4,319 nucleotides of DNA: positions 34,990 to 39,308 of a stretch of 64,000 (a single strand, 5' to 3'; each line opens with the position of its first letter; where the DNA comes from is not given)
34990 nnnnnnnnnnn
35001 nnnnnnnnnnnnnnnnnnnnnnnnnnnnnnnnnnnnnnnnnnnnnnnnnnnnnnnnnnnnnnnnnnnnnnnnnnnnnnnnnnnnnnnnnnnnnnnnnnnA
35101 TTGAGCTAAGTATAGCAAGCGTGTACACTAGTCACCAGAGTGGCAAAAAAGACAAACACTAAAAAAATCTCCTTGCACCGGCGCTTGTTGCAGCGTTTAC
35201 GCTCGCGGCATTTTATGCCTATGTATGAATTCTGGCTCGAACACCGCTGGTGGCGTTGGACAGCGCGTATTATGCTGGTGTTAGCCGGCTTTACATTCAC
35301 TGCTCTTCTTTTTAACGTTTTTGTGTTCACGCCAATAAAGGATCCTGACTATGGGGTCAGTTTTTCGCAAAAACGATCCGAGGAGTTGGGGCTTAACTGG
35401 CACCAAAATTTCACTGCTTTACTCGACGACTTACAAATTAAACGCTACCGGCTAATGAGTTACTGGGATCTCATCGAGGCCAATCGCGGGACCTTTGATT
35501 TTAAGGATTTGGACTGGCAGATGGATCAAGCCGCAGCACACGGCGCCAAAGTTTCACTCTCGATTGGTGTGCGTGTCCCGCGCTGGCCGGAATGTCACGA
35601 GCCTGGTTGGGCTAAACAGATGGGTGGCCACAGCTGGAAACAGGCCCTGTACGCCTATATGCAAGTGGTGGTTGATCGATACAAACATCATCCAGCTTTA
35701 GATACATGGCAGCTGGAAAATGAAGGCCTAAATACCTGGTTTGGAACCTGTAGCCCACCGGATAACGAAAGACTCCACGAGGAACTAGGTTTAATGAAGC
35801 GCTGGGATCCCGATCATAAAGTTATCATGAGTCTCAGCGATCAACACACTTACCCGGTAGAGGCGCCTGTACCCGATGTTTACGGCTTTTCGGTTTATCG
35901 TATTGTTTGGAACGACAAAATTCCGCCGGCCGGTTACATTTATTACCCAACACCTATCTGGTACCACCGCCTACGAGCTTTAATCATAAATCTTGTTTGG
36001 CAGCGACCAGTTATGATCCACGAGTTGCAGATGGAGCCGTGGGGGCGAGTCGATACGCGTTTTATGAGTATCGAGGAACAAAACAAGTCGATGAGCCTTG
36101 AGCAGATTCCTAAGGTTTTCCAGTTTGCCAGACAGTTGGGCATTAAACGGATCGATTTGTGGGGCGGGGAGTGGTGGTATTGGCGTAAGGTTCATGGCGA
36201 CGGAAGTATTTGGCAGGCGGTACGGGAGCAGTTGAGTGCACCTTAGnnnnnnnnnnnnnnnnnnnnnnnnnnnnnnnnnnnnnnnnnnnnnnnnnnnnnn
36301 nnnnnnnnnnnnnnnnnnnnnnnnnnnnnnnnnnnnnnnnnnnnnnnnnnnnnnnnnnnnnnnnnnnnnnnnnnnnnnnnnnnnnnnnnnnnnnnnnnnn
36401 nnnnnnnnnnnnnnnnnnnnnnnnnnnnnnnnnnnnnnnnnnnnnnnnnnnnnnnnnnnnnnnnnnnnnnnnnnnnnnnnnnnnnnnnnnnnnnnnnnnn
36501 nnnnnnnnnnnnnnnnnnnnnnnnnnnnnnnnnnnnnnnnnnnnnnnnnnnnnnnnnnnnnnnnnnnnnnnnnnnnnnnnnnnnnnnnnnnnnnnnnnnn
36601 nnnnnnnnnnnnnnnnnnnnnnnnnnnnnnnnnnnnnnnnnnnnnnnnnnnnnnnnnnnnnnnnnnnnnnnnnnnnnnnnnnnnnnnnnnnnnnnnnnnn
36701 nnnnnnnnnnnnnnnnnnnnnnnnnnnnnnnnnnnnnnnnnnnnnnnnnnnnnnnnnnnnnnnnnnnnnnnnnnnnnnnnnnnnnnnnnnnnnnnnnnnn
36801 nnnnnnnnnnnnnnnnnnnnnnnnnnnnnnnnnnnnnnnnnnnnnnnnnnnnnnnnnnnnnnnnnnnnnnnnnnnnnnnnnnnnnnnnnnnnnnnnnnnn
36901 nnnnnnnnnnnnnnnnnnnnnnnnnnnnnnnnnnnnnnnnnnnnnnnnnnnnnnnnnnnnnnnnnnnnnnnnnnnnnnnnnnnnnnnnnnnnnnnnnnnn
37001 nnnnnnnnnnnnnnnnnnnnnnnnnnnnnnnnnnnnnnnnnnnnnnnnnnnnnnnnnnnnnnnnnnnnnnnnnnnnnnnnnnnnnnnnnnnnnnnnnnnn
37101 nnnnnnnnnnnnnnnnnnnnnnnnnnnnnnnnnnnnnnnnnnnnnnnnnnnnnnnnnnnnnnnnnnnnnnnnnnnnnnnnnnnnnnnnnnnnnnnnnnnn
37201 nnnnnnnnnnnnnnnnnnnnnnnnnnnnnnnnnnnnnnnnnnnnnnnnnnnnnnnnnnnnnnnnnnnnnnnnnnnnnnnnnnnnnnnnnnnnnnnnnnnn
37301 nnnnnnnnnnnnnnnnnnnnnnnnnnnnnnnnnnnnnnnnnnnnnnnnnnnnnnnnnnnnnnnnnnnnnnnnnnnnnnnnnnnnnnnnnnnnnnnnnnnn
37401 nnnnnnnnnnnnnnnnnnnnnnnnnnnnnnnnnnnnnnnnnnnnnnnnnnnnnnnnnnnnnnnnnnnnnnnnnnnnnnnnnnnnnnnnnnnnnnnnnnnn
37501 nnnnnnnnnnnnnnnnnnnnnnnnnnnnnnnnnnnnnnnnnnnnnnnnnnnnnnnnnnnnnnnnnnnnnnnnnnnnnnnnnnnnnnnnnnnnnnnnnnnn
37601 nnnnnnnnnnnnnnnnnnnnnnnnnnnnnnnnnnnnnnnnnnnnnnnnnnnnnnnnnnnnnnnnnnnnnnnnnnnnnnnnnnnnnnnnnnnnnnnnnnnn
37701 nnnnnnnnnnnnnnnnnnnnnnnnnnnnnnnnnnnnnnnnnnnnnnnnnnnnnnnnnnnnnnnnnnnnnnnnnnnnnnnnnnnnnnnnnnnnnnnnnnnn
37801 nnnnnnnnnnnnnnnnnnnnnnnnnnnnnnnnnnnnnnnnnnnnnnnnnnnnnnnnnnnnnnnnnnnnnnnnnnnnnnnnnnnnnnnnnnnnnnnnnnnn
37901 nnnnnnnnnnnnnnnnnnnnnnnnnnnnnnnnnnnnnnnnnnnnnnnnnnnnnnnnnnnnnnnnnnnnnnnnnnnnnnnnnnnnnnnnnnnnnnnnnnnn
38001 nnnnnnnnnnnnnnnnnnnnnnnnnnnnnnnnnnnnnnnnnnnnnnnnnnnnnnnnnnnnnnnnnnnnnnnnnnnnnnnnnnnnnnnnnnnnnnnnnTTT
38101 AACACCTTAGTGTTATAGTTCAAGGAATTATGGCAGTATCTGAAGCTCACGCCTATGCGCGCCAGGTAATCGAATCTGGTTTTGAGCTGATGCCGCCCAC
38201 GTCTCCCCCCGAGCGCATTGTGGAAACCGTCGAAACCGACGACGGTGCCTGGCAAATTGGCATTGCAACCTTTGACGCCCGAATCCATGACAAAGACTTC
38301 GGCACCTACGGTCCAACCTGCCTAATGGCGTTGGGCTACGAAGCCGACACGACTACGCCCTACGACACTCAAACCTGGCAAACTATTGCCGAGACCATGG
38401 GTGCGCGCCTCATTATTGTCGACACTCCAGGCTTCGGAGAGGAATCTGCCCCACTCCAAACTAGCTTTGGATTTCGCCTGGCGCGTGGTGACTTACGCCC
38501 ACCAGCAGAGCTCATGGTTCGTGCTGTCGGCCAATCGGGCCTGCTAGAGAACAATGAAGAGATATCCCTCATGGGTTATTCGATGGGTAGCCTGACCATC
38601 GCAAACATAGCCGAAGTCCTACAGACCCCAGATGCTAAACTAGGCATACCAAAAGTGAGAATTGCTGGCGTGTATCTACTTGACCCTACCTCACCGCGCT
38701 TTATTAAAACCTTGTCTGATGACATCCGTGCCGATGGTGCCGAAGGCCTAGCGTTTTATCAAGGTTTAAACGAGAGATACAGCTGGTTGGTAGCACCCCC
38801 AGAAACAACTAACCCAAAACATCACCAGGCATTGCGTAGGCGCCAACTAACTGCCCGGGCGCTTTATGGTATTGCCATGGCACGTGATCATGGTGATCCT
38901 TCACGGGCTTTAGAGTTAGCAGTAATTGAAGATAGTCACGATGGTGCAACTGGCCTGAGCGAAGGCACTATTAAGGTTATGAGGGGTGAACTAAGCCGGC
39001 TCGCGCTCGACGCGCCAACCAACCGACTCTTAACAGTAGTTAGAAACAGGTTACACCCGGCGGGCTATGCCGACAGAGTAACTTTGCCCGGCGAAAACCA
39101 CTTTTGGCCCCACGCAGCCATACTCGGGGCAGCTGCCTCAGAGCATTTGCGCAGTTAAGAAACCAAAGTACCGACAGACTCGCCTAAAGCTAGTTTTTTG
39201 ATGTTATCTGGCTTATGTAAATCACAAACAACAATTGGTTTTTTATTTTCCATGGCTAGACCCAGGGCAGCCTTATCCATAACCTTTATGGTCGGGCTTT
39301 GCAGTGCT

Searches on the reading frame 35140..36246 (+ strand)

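Call 90: search_protein_families(library=pfam, proteins=[window:35140-36246:+], max_evalue=0.001)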
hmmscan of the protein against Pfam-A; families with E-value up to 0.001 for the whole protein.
window:35140-36246:+ (368 aa): 1 family
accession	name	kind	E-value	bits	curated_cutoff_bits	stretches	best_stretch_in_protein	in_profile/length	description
PF02449.21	Glyco_hydro_42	-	3.3e-07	30.4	21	1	107-196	32-138/376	Beta-galactosidase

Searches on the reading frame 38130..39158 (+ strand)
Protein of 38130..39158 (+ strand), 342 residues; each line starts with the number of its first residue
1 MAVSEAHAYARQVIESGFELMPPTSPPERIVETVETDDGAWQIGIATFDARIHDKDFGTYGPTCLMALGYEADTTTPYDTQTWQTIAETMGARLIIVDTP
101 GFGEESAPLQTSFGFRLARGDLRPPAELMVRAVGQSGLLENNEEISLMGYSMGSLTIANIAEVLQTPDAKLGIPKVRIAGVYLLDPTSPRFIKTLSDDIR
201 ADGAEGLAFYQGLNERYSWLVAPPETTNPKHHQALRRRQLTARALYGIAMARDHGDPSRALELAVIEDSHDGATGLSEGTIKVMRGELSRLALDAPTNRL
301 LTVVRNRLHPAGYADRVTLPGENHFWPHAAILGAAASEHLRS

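Call 90: search_protein_families(library=pfam, proteins=[window:38130-39158:+], max_evalue=0.001)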
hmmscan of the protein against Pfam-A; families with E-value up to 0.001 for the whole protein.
window:38130-39158:+ (342 aa): 1 family
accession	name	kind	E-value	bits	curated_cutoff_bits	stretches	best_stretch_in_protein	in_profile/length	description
PF00561.26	Abhydrolase_1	-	0.00024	21.3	25.8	1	87-186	24-102/245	alpha/beta hydrolase fold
